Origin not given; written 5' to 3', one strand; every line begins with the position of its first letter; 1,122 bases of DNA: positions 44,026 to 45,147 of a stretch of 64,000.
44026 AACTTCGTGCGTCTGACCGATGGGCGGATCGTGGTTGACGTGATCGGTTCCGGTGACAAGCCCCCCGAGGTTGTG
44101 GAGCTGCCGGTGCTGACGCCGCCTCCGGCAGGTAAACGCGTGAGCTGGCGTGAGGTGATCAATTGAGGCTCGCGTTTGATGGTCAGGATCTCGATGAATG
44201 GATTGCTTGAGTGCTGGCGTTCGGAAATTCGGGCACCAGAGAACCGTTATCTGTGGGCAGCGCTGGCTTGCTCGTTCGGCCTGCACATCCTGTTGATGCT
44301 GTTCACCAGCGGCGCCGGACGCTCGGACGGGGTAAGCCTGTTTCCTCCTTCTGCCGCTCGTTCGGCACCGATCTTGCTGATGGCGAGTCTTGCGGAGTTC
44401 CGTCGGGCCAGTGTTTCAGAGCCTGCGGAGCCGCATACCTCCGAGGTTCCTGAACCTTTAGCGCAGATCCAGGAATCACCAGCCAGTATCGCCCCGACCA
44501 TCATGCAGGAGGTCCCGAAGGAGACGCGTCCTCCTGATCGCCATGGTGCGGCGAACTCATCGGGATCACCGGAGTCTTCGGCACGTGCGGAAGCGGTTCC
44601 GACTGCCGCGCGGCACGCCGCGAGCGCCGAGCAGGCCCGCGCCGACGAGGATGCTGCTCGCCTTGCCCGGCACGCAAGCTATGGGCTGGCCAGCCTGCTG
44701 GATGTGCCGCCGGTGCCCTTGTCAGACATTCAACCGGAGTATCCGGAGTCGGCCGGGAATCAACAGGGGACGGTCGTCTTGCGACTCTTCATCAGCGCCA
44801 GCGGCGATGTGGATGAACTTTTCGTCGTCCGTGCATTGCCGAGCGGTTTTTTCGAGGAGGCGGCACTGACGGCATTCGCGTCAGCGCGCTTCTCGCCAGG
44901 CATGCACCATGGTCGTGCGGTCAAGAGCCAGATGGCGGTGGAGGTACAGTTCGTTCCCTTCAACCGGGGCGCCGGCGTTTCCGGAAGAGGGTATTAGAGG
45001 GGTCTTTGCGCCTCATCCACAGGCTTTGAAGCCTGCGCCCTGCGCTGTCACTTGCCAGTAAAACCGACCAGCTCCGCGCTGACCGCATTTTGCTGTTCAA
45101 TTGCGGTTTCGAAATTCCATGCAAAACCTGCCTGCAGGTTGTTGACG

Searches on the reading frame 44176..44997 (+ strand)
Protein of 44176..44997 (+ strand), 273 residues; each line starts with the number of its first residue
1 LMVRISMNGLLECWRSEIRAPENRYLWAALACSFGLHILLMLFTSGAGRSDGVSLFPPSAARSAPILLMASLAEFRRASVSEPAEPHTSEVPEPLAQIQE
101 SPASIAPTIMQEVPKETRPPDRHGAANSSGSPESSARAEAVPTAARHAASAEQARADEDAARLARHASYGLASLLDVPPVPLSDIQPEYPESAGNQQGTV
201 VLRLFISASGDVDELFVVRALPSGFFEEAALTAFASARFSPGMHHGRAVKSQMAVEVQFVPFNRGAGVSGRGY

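Call 34: search_protein_families(library=pfam, proteins=[window:44176-44997:+], max_evalue=0.01)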
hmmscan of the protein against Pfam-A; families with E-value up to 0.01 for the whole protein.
window:44176-44997:+ (273 aa): 1 family
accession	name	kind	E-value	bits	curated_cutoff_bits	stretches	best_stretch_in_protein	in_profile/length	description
PF03544.19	TonB_C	-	5.8e-13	49.5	24.6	1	186-260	2-78/79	Gram-negative bacterial TonB protein C-terminal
